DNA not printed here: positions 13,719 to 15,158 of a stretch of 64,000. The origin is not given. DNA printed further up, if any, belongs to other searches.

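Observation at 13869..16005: PIG-V (GT76)-like mannosyltransferase plus DPM1-like synthase plus DUF2304-like protein: eukaryote-style Pol-P-sugar donor module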

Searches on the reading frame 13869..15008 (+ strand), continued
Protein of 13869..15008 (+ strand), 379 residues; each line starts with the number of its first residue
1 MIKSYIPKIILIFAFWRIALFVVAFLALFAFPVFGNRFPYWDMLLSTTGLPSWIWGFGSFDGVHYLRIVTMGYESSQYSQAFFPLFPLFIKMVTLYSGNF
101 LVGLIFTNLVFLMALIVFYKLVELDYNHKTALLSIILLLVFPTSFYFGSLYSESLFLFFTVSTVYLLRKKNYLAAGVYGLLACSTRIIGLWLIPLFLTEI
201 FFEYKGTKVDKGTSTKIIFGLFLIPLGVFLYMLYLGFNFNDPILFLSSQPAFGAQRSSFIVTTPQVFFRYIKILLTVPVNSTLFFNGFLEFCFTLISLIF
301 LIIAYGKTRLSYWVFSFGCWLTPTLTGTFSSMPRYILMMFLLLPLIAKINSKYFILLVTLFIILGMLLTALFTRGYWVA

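Call 27: search_protein_families(library=ncbifam, proteins=[L062:9183-10103:+, L011:9157-10110:+], max_evalue=0.00001)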
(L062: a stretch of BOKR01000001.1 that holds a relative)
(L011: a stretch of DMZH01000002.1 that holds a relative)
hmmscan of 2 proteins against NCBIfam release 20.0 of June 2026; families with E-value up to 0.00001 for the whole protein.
L062:9183-10103:+ (306 aa): 31 families (the best 25 are shown)
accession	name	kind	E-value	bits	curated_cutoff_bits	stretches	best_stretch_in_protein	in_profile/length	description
TIGR01179.1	galE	equivalog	7e-66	222.3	262.3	1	2-290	1-315/332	UDP-glucose 4-epimerase GalE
TIGR01181.1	dTDP_gluc_dehyt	equivalog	5.6e-45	153.8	365.1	1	2-302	1-313/321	dTDP-glucose 4,6-dehydratase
NF007956.0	PRK10675.1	subfamily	3.2e-43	148.2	394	1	1-298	1-327/338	UDP-glucose 4-epimerase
TIGR04180.1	EDH_00030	hypoth_equivalog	6.1e-41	140.4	475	1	3-287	1-296/297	NAD-dependent 4,6-dehydratase LegB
TIGR02197.1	heptose_epim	equivalog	1.2e-34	120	274.6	1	3-299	1-312/316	ADP-glyceromanno-heptose 6-epimerase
NF047922.1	GDPFucSynFcl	equivalog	1.1e-28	100.6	500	1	2-302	4-303/308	GDP-L-fucose synthase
NF042422.1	oxyalk_red_OleD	equivalog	7.9e-23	81.3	580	1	1-245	1-244/329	2-alkyl-3-oxoalkanoate reductase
NF011728.1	PRK15181.1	equivalog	6.6e-22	78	760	1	45-302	76-339/348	Vi polysaccharide biosynthesis UDP-N-acetylglucosaminuronic acid C-4 epimerase TviC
TIGR03466.1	HpnA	hypoth_equivalog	1.2e-21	77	367.65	1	1-217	1-217/327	hopanoid-associated sugar epimerase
NF043036.1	ErythonDh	equivalog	9.2e-21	74.4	325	1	1-253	1-268/321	D-erythronate dehydrogenase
NF008360.0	PRK11150.1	equivalog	6.3e-19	68.3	452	1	3-263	2-267/310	ADP-glyceromanno-heptose 6-epimerase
NF007490.0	PRK10084.1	subfamily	1.3e-18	67.2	649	1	1-302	1-336/361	dTDP-glucose 4,6-dehydratase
TIGR02622.1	CDP_4_6_dhtase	equivalog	9.7e-18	64.4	278.45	1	2-305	6-335/352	CDP-glucose 4,6-dehydratase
NF042423.1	oxyalk_red_Shew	equivalog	1.4e-17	63.8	580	1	2-244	10-250/331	2-alkyl-3-oxoalkanoate reductase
NF058621.1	DiazavRedAvaA7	equivalog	7.1e-16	58.7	400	1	1-219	1-221/304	3-diazoavenalumate denitrifying reductase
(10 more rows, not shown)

L011:9157-10110:+ (317 aa): 15 families
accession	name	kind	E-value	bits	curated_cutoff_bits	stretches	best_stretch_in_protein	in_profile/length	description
NF047922.1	GDPFucSynFcl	equivalog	6.9e-88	295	500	1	8-311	2-305/308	GDP-L-fucose synthase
TIGR04180.1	EDH_00030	hypoth_equivalog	1.5e-25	89.9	475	1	45-270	57-268/297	NAD-dependent 4,6-dehydratase LegB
TIGR01181.1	dTDP_gluc_dehyt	equivalog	2e-24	86.3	365.1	1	56-311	69-315/321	dTDP-glucose 4,6-dehydratase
NF011728.1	PRK15181.1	equivalog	1e-17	64.2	760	1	44-310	76-340/348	Vi polysaccharide biosynthesis UDP-N-acetylglucosaminuronic acid C-4 epimerase TviC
TIGR01179.1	galE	equivalog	1.3e-16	60.3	262.3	1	56-310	68-328/332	UDP-glucose 4-epimerase GalE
NF007490.0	PRK10084.1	subfamily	1.5e-16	60.4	649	1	135-311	163-338/361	dTDP-glucose 4,6-dehydratase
NF007582.0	PRK10217.1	equivalog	5.7e-15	55.3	698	1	58-310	74-334/355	dTDP-glucose 4,6-dehydratase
NF042422.1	oxyalk_red_OleD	equivalog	1.9e-12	47.2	580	1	11-233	3-220/329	2-alkyl-3-oxoalkanoate reductase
TIGR02197.1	heptose_epim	equivalog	7.8e-11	41.7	274.6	1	58-306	66-312/316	ADP-glyceromanno-heptose 6-epimerase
NF007956.0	PRK10675.1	subfamily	6.5e-08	32.1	394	1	59-310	74-332/338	UDP-glucose 4-epimerase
NF008872.0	PRK11908.1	equivalog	1.3e-07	31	294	0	139-258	149-271/349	bifunctional UDP-4-keto-pentose/UDP-xylose synthase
TIGR03466.1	HpnA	hypoth_equivalog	5.4e-07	28.8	367.65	0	10-259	2-247/327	hopanoid-associated sugar epimerase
NF052578.1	StrlDmthSdmBMthl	equivalog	1.3e-06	28.4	600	0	41-260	47-247/328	sterol demethylase protein SdmB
NF042423.1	oxyalk_red_Shew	equivalog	6.6e-06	25.4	580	0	9-243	9-236/331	2-alkyl-3-oxoalkanoate reductase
TIGR01777.1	yfcH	hypoth_equivalog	8.3e-06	25.6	207.35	0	11-126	1-128/292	TIGR01777 family oxidoreductase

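Call 28: predict_structure(alignment_id=A1)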
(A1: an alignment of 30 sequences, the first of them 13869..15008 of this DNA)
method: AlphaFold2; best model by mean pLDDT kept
length: 379 residues; sequences in the alignment: 30
mean_pLDDT: 85.5   pTM: 0.89
mean pLDDT of the five models: 85.5, 84.7, 83.2, 83.1, 81.7
residues with pLDDT >= 90: 196; 70-90: 135; 50-70: 42; < 50: 6
segments of 3 or more residues with pLDDT < 50: 252-254
pLDDT, mean of each block of 10 residues (from residue 1): 79 95 93 71 76 78 68 62 66 76 89 97 96 96 88 90 97 97 91 97 89 95 93 83 70 54 85 93 86 93 95 96 78 87 90 89 92 76
secondary structure, 60 per line:
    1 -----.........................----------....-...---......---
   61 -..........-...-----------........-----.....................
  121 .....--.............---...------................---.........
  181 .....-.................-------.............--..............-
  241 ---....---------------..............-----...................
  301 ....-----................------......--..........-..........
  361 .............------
elements in order: H6-30 H41-44 H52-57 H62-71 H87-94 H100-125 H128-140 H153-168 H172-185 H187-203 H211-223 H226-239 H244-247 H263-276 H282-304 H310-325 H332-337 H340-349 H351-373

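Call 31: fold_search(model_id=the predicted structure, library=pdb)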
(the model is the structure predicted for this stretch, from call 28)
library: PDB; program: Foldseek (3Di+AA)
matches with E <= 10: 259; with E <= 0.001: 5
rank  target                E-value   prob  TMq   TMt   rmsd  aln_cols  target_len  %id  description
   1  9s6t_A                1.4e-04  1.00  0.49  0.42   7.8       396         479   14  Ternary cryo-EM structure of chicken ALG12 with Dol25-PP-GlcNAc2Man7, Dol25-P-Man, and Fab (released 2026-03-18)
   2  6s7t_A                4.1e-04  1.00  0.47  0.29  12.7       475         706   12  Cryo-EM structure of human oligosaccharyltransferase complex OST-B (released 2019-12-18)
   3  6ftg_5                6.2e-04  1.00  0.46  0.31  15.1       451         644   14  Subtomogram average of OST-containing ribosome-translocon complexes from canine rough microsomal membranes (released 2018-03-21)
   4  9n9j_I                7.0e-04  1.00  0.46  0.29  13.3       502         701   12  Structure of a GRP94 folding intermediate engaged with a CCDC134- and FKBP11-bound secretory translocon (released 2025-11-19)
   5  8b6l_I                7.3e-04  1.00  0.46  0.30  12.7       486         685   12  Subtomogram average of the human Sec61-TRAP-OSTA-translocon (released 2022-12-07)
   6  5gmy_A                1.1e-03  1.00  0.40  0.21  17.5       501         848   10  Crystal structure of the Archaeoglobus fulgidus oligosaccharyltransferase (O29867_ARCFU) tethered with an acceptor pep (released 2017-02-01)
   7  8age_A                1.2e-03  1.00  0.47  0.31  11.8       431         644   12  Structure of yeast oligosaccharylransferase complex with acceptor peptide bound (released 2022-12-07)
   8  6ezn_F                1.5e-03  1.00  0.46  0.30  15.0       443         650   11  Cryo-EM structure of the yeast oligosaccharyltransferase (OST) complex (released 2018-01-17)
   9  6c26_A                1.6e-03  1.00  0.48  0.31  13.8       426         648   12  The Cryo-EM structure of a eukaryotic oligosaccharyl transferase complex (released 2018-01-31)
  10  8pn9_A                1.6e-03  1.00  0.48  0.32  12.3       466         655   13  Structure of human oligosaccharyltransferase OST-A complex bound to NGI-1 (released 2024-05-08)
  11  7oci_F                2.5e-03  1.00  0.49  0.33  13.3       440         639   12  Cryo-EM structure of yeast Ost6p containing oligosaccharyltransferase complex (released 2022-02-16)
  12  3waj                  3.2e-03  1.00  0.33  0.19  18.9       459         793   10  Crystal structure of the Archaeoglobus fulgidus oligosaccharyltransferase (O29867_ARCFU) complex with Zn and sulfate (released 2013-10-30)
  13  3wak                  4.8e-03  1.00  0.46  0.24  13.3       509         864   13  Crystal structure of the Archaeoglobus fulgidus oligosaccharyltransferase (O29867_ARCFU) in the apo form (released 2013-10-30)
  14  6s7o_A                5.3e-03  1.00  0.45  0.30  13.6       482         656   12  Cryo-EM structure of human oligosaccharyltransferase complex OST-A (released 2019-12-18)
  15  8agb_A                5.7e-03  1.00  0.46  0.31  13.6       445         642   12  Structure of yeast oligosaccharylransferase complex with lipid-linked oligosaccharide bound (released 2022-12-07)
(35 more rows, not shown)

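Call 37: search_protein_families(library=pfam, alignment_id=A1, max_evalue=1)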
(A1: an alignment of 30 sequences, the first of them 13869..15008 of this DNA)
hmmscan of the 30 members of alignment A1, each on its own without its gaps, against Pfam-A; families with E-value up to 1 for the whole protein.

A. member 1, window:13869-15008:+ (379 aa): 1 family
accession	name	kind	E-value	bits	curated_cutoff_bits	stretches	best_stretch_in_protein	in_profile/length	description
PF04188.19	Mannosyl_trans2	-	1.8e-06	28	22.4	1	54-226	55-242/443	Mannosyltransferase (PIG-V)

B. families by the number of members that match (of 30 scanned): 9 families
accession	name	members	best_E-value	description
PF04188.19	Mannosyl_trans2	28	9.3e-18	Mannosyltransferase (PIG-V)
PF13231.12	PMT_2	6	1e-05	Dolichyl-phosphate-mannose-protein mannosyltransferase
PF09594.16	GT87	3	4.8e-05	Glycosyltransferase family 87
PF06993.17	DUF1304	2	0.0073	Protein of unknown function (DUF1304)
PF07666.16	MpPF26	1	0.0075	M penetrans paralogue family 26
PF16996.10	Asp4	1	0.088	Accessory secretory protein Sec Asp4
PF08846.15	DUF1816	1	0.21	Domain of unknown function (DUF1816)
PF04531.18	Phage_holin_1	1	0.7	Bacteriophage holin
PF06781.17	CrgA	1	0.71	Cell division protein CrgA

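Call 46: search_protein_representatives(protein=window:13869-15008:+)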
Query: 379 residues. Proteins with E-value up to 0.001 (for the whole library): 9563; up to 1e-10: 4394; up to 1e-30: 471. The best 150 are listed.
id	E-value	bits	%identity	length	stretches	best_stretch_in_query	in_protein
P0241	4.2e-95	335.8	52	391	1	6-379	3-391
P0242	5.1e-85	302.6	46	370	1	8-378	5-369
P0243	3.7e-79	283.3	45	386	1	12-379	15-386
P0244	3.6e-73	263.5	43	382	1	14-379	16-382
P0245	4.2e-73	263.3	46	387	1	9-379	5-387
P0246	3.1e-70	253.9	43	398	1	9-379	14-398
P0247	5.0e-70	253.2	41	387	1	8-378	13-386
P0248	3.6e-68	247.1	44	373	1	6-379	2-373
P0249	2.0e-67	244.6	44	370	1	6-379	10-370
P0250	1.0e-65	239.0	40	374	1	10-379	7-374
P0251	1.0e-64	235.7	44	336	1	45-378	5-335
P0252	1.2e-64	235.5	43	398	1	6-379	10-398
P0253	9.2e-64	232.6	43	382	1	6-378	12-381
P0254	1.7e-63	231.7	41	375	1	9-378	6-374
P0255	2.3e-63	231.3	40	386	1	9-379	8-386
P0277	7.6e-56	206.5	41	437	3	5-301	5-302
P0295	3.6e-54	201.0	35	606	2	4-379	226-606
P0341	4.2e-49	184.4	38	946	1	12-379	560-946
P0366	3.6e-47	178.0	37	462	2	4-198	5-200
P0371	9.3e-47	176.6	43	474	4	222-378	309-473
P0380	4.6e-46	174.3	40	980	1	51-379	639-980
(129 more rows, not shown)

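Call 47: search_protein_families(library=pfam, proteins=[P0295, P0341, P0380, P0371, P0277, P0366], max_evalue=0.001)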
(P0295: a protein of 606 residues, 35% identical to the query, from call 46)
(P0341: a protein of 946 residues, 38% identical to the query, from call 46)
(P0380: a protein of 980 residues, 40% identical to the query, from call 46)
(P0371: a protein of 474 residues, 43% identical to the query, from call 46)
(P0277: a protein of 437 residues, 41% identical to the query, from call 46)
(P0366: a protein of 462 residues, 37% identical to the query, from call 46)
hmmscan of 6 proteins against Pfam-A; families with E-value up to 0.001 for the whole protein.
P0295 (606 aa): 0 families

P0341 (946 aa): 0 families

P0380 (980 aa): 1 family
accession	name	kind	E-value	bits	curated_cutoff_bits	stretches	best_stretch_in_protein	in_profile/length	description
PF10131.15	PTPS_related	-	2.4e-08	33.3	26.4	1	112-435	22-303/621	6-pyruvoyl-tetrahydropterin synthase related domain; membrane protein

P0371 (474 aa): 0 families

P0277 (437 aa): 1 family
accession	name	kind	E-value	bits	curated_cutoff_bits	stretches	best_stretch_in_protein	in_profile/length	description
PF04188.19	Mannosyl_trans2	-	8.6e-05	22.5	22.4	1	43-235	45-250/443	Mannosyltransferase (PIG-V)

P0366 (462 aa): 0 families

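Call 63: search_solved_structures(query=A1, max_evalue=10)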
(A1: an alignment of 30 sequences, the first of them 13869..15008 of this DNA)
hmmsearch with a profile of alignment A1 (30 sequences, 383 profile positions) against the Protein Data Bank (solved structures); distinct sequences matched with E-value up to 10: 1.
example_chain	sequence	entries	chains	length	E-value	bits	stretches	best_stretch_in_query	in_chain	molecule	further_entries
6bcn_A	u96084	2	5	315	2.2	10.8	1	36-73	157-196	Ribosomal protein 3/homing endonuclease-like fusion protein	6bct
